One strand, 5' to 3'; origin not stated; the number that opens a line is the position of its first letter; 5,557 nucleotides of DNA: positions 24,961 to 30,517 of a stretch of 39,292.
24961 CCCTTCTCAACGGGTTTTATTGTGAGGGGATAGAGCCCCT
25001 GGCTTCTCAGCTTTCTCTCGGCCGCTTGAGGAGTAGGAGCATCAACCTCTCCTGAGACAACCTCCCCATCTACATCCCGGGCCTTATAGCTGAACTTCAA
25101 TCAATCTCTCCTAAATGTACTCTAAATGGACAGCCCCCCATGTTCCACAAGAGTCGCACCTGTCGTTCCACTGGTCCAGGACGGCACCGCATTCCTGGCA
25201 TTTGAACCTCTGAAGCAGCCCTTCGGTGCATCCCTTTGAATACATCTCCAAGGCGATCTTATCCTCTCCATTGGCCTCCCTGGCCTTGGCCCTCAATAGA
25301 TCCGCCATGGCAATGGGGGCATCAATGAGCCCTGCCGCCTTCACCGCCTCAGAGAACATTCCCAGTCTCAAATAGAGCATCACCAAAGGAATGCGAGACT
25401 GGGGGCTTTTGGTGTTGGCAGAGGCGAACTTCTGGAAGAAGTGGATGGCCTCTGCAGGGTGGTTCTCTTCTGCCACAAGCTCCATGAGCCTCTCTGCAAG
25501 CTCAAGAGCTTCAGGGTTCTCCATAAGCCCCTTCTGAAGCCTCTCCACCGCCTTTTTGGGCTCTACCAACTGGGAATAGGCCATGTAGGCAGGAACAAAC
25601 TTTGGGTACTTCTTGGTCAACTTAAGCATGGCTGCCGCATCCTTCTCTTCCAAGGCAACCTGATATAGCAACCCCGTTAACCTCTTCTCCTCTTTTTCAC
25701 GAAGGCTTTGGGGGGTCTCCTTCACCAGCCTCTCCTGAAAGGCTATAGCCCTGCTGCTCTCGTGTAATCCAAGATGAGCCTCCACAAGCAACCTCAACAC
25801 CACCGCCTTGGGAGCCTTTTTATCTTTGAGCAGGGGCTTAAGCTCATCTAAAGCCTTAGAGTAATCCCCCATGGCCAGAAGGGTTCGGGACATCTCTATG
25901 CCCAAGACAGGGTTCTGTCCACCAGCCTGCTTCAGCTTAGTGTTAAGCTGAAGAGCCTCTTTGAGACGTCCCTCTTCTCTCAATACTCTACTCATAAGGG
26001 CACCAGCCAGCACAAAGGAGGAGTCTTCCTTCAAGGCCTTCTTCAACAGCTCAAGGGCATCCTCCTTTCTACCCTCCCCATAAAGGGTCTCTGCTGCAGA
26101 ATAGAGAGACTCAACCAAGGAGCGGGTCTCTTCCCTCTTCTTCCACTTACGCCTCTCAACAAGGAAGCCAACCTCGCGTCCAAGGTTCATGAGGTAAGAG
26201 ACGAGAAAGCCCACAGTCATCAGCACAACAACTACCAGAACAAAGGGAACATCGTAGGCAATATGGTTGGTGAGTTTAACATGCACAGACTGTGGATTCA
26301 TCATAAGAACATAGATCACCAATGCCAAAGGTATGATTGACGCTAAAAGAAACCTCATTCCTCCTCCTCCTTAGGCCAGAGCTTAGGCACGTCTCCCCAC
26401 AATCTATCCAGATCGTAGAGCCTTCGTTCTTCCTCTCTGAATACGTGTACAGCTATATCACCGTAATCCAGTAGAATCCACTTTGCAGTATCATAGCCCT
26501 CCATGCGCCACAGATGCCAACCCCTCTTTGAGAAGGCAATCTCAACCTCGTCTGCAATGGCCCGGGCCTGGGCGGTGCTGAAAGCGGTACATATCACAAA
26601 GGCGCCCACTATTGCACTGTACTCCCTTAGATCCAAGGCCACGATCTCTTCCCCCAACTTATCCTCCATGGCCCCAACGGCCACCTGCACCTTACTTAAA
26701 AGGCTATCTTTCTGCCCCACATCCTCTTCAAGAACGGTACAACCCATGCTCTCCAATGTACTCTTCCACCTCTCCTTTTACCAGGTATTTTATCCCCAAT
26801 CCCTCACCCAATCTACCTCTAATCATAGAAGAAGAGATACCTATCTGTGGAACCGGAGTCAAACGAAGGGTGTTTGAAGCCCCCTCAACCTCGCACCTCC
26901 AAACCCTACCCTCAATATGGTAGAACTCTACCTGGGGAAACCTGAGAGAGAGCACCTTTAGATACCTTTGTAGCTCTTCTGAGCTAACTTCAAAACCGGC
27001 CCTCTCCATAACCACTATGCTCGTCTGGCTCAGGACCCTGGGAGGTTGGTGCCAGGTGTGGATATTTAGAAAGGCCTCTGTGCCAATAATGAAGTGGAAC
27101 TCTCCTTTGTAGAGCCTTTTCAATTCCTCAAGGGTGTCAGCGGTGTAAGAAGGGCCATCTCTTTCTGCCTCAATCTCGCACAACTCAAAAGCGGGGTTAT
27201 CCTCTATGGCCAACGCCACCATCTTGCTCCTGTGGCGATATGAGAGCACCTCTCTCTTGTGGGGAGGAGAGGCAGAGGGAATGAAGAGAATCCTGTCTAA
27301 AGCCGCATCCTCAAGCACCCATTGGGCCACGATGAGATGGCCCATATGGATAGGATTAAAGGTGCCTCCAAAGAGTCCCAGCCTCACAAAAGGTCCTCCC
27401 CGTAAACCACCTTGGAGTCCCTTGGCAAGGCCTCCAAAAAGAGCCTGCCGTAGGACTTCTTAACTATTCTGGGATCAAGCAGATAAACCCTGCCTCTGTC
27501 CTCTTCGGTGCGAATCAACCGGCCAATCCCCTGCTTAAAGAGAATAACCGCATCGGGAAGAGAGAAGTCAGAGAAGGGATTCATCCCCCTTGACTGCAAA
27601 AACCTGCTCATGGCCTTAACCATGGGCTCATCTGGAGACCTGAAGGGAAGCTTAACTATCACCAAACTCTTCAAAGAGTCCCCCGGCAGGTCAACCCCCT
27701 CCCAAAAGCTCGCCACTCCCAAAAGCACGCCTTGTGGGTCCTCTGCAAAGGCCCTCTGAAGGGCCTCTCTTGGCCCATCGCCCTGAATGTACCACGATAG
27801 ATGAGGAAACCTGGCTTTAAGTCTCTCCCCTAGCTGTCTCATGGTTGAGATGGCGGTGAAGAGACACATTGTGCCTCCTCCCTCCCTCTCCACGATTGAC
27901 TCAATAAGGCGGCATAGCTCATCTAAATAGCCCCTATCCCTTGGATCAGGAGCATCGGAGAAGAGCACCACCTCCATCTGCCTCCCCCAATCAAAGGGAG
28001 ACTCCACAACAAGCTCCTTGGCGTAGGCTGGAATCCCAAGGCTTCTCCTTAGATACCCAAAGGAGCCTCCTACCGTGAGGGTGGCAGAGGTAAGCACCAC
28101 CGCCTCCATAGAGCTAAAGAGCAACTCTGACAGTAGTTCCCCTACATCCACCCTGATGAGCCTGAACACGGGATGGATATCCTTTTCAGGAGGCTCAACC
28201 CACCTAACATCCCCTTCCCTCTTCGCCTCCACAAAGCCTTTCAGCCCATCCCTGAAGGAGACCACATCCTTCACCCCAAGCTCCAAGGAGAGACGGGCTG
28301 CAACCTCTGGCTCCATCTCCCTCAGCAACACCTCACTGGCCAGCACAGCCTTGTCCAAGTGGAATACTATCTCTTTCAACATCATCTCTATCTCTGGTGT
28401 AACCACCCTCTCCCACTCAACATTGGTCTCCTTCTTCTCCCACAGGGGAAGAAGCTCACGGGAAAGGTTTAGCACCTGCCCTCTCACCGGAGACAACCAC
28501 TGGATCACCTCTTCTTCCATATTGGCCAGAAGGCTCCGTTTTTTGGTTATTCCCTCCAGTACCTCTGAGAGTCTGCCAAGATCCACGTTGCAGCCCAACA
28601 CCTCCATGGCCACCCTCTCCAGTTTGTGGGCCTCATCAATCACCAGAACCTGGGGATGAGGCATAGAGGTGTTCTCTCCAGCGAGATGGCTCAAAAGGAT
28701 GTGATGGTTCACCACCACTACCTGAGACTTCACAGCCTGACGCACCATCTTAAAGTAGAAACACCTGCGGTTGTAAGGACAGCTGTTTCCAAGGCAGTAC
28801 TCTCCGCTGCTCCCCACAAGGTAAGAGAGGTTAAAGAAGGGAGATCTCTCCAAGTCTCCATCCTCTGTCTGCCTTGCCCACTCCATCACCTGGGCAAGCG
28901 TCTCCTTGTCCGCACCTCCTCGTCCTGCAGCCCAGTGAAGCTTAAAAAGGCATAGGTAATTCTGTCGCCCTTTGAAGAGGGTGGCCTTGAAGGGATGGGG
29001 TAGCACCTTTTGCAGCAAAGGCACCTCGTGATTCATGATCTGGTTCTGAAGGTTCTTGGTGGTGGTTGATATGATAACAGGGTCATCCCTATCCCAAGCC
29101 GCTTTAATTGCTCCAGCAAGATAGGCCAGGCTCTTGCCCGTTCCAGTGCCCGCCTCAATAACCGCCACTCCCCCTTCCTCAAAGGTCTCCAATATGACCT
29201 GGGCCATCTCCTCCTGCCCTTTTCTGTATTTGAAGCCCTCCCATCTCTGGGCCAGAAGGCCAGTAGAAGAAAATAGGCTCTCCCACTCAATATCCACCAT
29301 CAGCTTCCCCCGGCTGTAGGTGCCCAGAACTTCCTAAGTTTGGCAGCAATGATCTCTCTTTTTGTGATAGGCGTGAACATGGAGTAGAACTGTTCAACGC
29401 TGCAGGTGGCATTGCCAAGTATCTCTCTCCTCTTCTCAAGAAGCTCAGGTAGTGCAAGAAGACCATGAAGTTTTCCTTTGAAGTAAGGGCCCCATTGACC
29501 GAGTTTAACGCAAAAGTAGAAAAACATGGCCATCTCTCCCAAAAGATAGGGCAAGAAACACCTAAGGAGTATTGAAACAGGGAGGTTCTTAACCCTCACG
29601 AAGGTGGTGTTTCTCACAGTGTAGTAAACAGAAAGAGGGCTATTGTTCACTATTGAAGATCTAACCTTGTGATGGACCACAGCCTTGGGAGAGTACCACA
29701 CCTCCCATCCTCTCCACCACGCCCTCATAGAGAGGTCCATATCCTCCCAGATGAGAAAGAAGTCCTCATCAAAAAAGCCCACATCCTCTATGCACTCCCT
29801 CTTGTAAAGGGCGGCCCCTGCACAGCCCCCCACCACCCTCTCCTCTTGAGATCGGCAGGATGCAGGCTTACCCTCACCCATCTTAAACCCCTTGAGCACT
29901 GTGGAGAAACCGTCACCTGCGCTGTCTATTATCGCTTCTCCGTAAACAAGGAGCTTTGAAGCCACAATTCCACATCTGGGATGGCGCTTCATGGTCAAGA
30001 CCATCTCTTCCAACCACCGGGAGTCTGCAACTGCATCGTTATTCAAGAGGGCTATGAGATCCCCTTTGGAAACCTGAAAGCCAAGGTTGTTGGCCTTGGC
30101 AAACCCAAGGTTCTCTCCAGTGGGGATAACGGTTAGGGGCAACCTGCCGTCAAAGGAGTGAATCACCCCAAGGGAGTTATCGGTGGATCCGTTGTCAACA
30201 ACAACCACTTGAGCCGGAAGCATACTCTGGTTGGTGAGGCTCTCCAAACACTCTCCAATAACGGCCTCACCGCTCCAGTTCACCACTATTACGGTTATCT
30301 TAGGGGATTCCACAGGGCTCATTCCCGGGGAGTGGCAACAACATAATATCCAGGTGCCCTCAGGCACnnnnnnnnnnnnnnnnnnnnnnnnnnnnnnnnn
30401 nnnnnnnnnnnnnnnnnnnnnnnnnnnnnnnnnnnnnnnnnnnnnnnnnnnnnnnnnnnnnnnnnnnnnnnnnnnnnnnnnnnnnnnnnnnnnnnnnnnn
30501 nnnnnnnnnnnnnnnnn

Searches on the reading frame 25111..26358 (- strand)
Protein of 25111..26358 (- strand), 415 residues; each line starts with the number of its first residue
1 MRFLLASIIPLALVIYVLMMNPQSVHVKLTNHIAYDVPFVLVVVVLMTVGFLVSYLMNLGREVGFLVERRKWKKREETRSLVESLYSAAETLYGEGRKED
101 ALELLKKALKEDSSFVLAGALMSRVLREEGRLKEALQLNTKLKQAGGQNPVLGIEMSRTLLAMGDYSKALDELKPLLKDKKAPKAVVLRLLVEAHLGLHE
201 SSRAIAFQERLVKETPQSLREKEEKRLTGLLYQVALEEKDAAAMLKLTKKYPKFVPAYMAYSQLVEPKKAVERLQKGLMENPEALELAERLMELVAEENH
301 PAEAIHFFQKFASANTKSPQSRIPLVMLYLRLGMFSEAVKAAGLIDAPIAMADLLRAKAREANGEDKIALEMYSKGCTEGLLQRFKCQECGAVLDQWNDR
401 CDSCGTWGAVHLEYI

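Call 43: search_protein_families(library=pfam, proteins=[window:25111-26358:-], max_evalue=0.00001)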
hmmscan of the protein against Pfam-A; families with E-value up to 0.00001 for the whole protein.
window:25111-26358:- (415 aa): 5 families
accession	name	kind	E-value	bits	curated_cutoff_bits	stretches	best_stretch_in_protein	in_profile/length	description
PF14559.12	TPR_19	-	3e-16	59.9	25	0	93-148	2-57/68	Tetratricopeptide repeat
PF13432.12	TPR_16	-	1.4e-09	38.6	32.7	0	87-150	2-65/65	Tetratricopeptide repeat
PF13428.12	TPR_14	-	7.7e-09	35.8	23.5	0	83-112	2-31/44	Tetratricopeptide repeat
PF07719.23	TPR_2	-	4.8e-07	29.8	27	0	83-112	2-31/34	Tetratricopeptide repeat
PF12895.13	ANAPC3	-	1.3e-06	29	27.2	0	83-137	24-77/82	Anaphase-promoting complex, cyclosome, subunit 3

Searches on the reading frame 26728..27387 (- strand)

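Call 43: search_protein_families(library=pfam, proteins=[window:26728-27387:-], max_evalue=0.00001)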
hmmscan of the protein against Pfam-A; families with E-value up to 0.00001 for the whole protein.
window:26728-27387:- (219 aa): 1 family
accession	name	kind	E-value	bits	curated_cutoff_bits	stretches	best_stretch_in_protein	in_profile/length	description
PF01467.32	CTP_transf_like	-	2.5e-22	80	21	1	5-192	1-133/133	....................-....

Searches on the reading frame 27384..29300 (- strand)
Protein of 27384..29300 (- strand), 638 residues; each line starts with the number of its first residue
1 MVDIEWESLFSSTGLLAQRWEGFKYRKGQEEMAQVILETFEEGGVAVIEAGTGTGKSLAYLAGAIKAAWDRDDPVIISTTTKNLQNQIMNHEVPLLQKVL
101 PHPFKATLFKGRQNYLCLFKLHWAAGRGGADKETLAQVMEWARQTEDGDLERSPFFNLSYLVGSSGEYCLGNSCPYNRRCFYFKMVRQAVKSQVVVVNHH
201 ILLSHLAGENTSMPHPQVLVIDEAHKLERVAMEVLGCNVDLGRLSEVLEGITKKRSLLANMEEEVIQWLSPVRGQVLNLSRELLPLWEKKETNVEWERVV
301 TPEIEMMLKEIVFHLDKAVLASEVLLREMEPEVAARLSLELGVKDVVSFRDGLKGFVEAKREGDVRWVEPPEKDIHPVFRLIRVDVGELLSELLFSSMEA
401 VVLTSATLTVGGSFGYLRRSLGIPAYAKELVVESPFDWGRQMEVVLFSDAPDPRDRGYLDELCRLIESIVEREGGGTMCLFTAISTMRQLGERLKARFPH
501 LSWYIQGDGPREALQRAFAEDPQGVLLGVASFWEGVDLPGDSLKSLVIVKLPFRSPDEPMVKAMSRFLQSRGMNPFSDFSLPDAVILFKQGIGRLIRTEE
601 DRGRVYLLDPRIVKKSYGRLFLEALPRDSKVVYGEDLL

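Call 43: search_protein_families(library=pfam, proteins=[window:27384-29300:-], max_evalue=0.00001)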
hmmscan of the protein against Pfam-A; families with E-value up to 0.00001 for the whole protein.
window:27384-29300:- (638 aa): 3 families
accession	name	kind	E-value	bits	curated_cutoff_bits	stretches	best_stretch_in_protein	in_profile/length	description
PF13307.12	Helicase_C_2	-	1.4e-42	146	25.3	1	466-627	1-169/170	Helicase C-terminal domain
PF00270.35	DEAD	-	6.6e-12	45.9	26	1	29-91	4-64/167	DEAD/DEAH box helicase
PF06733.21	DEAD_2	-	4.1e-06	27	21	1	175-240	101-168/172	DEAD_2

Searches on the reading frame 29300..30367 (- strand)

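Call 43: search_protein_families(library=pfam, proteins=[window:29300-30367:-], max_evalue=0.00001)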
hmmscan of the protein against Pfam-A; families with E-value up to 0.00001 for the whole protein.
window:29300-30367:- (355 aa): 3 families
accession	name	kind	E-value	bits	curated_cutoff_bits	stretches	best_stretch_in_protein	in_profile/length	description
PF00535.33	Glycos_transf_2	-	2.3e-23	83.4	23.3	1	25-191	1-162/168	Glycosyl transferase family 2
PF13641.12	Glyco_tranf_2_3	-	6.8e-18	66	27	1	22-237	1-215/230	Glycosyltransferase like family 2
PF13632.12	Glyco_trans_2_3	-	1.6e-08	35.1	27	1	105-239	2-129/198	Glycosyl transferase family group 2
